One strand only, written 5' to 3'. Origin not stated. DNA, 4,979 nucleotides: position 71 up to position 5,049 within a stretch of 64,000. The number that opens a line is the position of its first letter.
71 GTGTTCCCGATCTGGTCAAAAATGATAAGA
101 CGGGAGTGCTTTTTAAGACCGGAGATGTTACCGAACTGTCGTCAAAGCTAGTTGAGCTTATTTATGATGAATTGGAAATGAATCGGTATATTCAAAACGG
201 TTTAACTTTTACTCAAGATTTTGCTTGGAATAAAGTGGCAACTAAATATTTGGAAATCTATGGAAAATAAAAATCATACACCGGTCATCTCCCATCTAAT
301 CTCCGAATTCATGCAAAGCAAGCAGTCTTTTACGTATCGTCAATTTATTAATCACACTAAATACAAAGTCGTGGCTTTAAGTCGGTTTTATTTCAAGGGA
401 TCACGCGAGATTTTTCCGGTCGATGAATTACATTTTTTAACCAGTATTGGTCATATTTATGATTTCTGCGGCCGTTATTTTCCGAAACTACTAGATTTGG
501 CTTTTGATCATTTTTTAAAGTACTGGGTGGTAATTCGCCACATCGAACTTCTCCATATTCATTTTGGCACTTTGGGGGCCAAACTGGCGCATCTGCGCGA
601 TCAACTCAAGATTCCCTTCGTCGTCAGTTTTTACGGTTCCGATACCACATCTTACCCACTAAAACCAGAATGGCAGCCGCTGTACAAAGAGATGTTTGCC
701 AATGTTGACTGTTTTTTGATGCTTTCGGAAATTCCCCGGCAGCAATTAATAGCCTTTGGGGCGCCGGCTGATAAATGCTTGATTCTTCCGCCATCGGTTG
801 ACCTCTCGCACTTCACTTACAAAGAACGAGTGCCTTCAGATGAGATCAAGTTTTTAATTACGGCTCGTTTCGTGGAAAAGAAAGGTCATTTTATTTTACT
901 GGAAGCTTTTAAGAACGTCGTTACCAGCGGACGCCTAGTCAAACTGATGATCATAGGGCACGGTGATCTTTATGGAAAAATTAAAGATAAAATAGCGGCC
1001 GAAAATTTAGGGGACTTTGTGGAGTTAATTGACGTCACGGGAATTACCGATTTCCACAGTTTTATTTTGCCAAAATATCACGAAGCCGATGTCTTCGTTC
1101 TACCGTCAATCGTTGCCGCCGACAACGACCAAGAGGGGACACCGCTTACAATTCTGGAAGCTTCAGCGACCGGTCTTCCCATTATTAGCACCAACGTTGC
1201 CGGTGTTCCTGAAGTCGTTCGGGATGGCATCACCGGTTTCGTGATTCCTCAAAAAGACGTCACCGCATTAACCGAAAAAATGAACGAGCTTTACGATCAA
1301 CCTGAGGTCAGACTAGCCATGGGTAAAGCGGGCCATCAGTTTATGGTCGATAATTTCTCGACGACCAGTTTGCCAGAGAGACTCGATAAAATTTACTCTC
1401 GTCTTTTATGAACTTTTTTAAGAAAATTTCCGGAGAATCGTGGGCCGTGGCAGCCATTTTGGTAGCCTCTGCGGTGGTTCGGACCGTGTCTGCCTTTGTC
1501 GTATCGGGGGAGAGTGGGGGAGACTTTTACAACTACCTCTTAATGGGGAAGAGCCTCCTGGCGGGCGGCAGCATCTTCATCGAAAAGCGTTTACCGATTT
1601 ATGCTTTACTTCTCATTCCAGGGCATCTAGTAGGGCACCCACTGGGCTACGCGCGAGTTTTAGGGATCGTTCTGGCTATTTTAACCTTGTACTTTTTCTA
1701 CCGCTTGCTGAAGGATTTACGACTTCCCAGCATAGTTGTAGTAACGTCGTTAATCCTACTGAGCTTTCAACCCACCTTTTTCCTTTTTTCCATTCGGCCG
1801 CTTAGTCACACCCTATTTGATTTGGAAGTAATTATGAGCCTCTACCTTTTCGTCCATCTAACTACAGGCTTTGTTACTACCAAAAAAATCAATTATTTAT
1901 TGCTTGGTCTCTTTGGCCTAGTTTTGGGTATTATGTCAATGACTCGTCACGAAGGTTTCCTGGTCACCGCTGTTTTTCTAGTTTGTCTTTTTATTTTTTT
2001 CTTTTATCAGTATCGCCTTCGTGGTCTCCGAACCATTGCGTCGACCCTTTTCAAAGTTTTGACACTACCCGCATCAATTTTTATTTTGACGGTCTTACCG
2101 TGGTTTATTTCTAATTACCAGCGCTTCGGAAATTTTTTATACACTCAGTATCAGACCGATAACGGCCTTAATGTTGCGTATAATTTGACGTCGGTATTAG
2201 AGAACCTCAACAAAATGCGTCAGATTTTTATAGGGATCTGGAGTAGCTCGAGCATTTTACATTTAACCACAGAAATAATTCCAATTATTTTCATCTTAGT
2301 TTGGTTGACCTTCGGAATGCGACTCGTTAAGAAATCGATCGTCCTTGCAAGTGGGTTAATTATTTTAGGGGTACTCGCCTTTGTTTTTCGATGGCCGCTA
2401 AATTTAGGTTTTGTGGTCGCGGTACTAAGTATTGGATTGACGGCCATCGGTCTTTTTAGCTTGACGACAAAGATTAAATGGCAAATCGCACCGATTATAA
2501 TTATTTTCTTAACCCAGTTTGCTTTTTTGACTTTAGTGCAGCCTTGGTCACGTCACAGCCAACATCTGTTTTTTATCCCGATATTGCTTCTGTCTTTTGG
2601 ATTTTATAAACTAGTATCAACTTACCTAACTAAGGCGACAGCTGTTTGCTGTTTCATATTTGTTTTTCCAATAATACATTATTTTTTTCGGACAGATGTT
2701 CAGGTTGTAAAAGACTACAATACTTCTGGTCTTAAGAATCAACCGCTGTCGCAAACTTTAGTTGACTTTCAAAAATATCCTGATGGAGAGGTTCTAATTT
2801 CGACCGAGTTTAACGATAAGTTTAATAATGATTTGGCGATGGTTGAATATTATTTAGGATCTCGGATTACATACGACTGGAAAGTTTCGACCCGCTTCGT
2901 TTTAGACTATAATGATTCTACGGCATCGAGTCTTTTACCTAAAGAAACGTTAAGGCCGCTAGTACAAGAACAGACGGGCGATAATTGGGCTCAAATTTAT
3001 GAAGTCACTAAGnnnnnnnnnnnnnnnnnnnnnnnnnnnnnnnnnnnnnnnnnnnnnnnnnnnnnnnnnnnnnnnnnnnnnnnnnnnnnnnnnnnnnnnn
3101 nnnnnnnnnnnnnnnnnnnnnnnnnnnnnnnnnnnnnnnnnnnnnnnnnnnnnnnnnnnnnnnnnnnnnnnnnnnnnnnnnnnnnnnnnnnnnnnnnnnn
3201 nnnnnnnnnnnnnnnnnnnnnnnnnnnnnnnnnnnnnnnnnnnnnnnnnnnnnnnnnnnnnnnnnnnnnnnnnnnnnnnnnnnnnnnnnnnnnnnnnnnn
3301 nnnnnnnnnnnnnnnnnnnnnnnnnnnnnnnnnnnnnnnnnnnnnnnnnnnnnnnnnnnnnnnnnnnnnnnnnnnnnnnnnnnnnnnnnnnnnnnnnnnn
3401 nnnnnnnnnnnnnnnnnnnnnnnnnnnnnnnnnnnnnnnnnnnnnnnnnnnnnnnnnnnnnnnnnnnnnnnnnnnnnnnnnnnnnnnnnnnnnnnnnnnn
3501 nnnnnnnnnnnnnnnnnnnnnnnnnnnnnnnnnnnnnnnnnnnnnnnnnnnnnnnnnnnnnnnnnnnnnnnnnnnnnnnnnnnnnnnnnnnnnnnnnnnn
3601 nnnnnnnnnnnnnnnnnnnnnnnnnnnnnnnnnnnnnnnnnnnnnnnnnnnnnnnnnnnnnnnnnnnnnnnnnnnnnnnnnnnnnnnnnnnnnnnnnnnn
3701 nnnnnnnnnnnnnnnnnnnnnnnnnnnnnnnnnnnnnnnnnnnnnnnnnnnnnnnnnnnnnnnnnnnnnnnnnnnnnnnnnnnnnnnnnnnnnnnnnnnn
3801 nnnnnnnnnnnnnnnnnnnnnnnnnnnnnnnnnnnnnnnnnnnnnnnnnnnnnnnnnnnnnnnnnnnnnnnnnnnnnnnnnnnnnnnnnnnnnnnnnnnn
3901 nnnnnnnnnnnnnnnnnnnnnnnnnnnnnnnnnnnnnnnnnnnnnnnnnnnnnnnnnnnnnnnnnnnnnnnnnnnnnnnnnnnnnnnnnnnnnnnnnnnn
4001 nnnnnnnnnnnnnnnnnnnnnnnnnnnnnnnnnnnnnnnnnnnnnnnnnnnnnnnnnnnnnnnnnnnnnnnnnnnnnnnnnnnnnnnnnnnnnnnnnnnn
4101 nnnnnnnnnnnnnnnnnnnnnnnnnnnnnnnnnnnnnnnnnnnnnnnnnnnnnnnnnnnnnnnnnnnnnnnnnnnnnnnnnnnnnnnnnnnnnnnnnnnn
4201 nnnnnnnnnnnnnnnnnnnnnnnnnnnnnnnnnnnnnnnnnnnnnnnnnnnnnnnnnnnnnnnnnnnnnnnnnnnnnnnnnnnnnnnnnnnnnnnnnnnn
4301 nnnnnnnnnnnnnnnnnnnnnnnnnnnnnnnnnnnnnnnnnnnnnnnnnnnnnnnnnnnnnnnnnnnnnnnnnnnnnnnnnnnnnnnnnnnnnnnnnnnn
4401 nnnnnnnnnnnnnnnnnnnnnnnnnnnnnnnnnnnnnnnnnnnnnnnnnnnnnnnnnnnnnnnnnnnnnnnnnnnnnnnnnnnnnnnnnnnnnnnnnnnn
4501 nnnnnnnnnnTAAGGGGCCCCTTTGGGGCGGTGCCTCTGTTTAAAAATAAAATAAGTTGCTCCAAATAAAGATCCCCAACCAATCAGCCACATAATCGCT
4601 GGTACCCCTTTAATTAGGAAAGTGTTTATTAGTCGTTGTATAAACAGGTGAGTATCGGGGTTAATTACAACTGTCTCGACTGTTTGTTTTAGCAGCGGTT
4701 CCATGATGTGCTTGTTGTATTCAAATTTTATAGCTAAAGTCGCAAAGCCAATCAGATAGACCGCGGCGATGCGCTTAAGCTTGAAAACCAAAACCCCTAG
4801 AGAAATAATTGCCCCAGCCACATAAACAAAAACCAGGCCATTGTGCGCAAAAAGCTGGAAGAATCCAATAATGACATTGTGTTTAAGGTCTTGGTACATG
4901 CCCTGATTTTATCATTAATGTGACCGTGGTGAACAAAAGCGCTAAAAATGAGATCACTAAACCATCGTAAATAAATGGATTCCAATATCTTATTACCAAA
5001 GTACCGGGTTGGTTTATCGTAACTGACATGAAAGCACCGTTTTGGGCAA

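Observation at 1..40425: About 40 kb surface-glycosylation super-island packed with GT-C-fold membrane glycosyltransferase candidates and soluble DPM1-like donor synthases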

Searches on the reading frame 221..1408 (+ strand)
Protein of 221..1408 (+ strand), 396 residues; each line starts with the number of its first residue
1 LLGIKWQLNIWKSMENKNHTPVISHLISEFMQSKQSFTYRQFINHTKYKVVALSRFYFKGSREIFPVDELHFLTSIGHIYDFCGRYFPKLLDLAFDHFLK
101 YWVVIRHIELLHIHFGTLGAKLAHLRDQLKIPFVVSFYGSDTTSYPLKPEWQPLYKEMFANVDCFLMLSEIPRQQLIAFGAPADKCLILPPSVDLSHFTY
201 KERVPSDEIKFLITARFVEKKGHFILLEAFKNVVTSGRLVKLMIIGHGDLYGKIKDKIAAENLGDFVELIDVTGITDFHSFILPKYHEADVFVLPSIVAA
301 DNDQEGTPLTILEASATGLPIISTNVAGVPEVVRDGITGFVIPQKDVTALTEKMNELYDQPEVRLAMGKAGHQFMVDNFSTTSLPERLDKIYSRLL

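Call 4: search_protein_families(library=pfam, proteins=[window:221-1408:+], max_evalue=0.01)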
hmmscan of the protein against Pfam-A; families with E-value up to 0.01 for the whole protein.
window:221-1408:+ (396 aa): 6 families
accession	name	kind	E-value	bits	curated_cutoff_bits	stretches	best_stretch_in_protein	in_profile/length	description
PF00534.26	Glycos_transf_1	-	5.2e-32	111.2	26.4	1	202-373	9-171/172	Glycosyl transferases group 1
PF13692.12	Glyco_trans_1_4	-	1.8e-28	100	27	1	210-359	3-141/142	Glycosyl transferases group 1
PF13439.12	Glyco_transf_4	-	7.2e-10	39.6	28.5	1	87-196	50-169/170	Glycosyltransferase Family 4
PF13579.12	Glyco_trans_4_4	-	1.5e-07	32.4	29.7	1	108-191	72-157/158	Glycosyl transferase 4-like domain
PF20706.3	GT4-conflict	-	6.9e-06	25.7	26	1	184-340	172-327/385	Family 4 Glycosyltransferase in conflict systems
PF13524.12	Glyco_trans_1_2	-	0.0014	19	25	1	304-380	60-134/144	Glycosyl transferase-like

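Call 25: find_encoding_contigs(protein=window:221-1408:+, flank=10000, max_places=4)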
Protein window:221-1408:+ (396 aa): no gene with exactly this product is on record in the collection.

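Call 28: find_encoding_contigs(protein=window:260-1408:+, flank=10000, max_places=4)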
Protein window:260-1408:+ (383 aa): 1 contig read that carries it; 1 place shown.
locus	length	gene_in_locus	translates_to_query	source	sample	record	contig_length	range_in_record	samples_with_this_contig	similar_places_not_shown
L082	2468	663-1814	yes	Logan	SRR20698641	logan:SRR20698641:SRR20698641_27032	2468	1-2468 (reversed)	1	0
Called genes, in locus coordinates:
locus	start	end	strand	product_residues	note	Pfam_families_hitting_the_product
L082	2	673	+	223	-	?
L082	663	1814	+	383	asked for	PF13439:Glyco_transf_4, PF13579:Glyco_trans_4_4, PF20706:GT4-conflict (weak), PF00534:Glycos_transf_1, PF13692:Glyco_trans_1_4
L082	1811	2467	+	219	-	?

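Call 101: search_protein_families(library=ncbifam, proteins=[window:260-1408:+], max_evalue=0.00001)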
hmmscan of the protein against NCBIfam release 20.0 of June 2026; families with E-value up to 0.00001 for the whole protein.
window:260-1408:+ (383 aa): 28 families (the best 25 are shown)
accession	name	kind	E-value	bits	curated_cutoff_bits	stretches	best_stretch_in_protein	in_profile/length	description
TIGR04005.1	wcaL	equivalog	1.7e-35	122.7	537.6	1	97-345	121-368/406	colanic acid biosynthesis glycosyltransferase WcaL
TIGR03088.1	stp2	hypoth_equivalog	5.6e-28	98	409.05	1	177-383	176-374/374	TIGR03088 family PEP-CTERM/XrtA system glycosyltransferase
NF041876.1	EPS_EpsE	equivalog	1.9e-27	96.6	400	1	170-369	185-383/389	exopolysaccharide biosynthesis GT4 family glycosyltransferase EpsE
TIGR03999.1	thiol_BshA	equivalog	4.1e-20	72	273.7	1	92-382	82-373/375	N-acetyl-alpha-D-glucosaminyl L-malate synthase BshA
NF038229.1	Glyco4_Geo_Pelo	equivalog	6.1e-20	71.5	400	1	100-382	62-336/338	GPMC system family 4 glycosyltransferase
NF047684.1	TeichurnBiosyTuaC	equivalog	1.9e-17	63.3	550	1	95-382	109-389/391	teichuronic acid biosynthesis protein TuaC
TIGR04063.1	stp3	hypoth_equivalog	6.7e-17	61.4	442.05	1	144-382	153-395/397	TIGR04063 family PEP-CTERM/XrtA system glycosyltransferase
NF038298.1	EPS_HpsO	equivalog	1.8e-15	56.6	575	1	193-382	199-387/388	hormogonium polysaccharide biosynthesis glycosyltransferase HpsO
TIGR03449.1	mycothiol_MshA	equivalog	2.8e-15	56.1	462.5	1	150-381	166-402/406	D-inositol-3-phosphate glycosyltransferase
TIGR02149.1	glgA_Coryne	subfamily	9.4e-14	51.3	302.4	1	271-382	279-390/391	glycogen synthase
NF041010.1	glycosy_Agl16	equivalog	3.8e-13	49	575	1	141-380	126-349/352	glycosylation protein Agl16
TIGR04157.1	glyco_rSAM_CFB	subfamily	1.5e-12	47.2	400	1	194-378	226-405/406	TIGR04157 family glycosyltransferase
NF047880.1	glyco_SdgA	exception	1.2e-11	43.9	800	1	195-349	315-458/488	serine-aspartate repeat adhesin O-glycosyltransferase SdgA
NF047881.1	glyco_SdgB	exception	1.6e-11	43.6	800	1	139-377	262-491/496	serine-aspartate repeat adhesin O-glycosyltransferase SdgB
NF007396.0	PRK09922.1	equivalog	7.4e-11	41.5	385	1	146-347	133-326/361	lipopolysaccharide 1,6-galactosyltransferase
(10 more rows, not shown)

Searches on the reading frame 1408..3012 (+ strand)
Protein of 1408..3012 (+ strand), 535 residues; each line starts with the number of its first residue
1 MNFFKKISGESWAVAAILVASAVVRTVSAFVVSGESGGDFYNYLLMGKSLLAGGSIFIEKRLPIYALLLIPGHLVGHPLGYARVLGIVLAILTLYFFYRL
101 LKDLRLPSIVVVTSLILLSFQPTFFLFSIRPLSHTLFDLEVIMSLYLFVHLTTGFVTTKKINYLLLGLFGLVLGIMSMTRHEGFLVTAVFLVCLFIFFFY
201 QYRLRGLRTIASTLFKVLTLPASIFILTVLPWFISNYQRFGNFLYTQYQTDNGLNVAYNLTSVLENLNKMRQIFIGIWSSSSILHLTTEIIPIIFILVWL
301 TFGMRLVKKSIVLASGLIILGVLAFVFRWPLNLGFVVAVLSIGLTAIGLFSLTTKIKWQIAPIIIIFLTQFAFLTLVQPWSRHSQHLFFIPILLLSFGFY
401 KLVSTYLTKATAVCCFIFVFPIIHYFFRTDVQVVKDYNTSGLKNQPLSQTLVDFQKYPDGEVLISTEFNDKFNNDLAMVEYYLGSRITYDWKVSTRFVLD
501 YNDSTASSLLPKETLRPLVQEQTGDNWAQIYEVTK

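Call 4: search_protein_families(library=pfam, proteins=[window:1408-3012:+], max_evalue=0.01)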
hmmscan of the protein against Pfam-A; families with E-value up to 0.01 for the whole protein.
window:1408-3012:+ (535 aa): 0 families

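Call 26: find_encoding_contigs(protein=window:1408-3012:+, flank=10000, max_places=4)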
Protein window:1408-3012:+ (535 aa): no gene with exactly this product is on record in the collection.

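Call 88: search_protein_families(library=pfam, proteins=[window:1408-3012:+], max_evalue=10)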
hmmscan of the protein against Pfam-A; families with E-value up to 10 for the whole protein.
window:1408-3012:+ (535 aa): 0 families

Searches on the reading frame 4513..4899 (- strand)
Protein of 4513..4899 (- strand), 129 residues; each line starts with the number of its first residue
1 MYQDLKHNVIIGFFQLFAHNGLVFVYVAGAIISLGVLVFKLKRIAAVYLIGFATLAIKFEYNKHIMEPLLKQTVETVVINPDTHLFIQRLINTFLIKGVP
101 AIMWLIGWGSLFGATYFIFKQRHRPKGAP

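Call 4: search_protein_families(library=pfam, proteins=[window:4513-4899:-], max_evalue=0.01)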
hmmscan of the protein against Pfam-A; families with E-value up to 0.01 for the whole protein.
window:4513-4899:- (129 aa): 0 families

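Call 76: find_encoding_contigs(protein=window:4513-4899:-, flank=4000, max_places=4)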
Protein window:4513-4899:- (129 aa): 1 contig read that carries it; 1 place shown.
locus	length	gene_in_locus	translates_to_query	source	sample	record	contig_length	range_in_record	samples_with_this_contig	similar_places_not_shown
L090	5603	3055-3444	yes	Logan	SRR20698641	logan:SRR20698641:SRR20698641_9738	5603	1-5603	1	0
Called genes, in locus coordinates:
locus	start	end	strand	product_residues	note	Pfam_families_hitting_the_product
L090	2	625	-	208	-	?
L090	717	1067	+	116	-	-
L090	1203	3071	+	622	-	-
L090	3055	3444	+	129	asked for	-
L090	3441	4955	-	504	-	PF13231:PMT_2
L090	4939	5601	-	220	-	?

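Call 88: search_protein_families(library=pfam, proteins=[window:4513-4899:-], max_evalue=10)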
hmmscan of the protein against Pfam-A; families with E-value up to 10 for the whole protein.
window:4513-4899:- (129 aa): 0 families
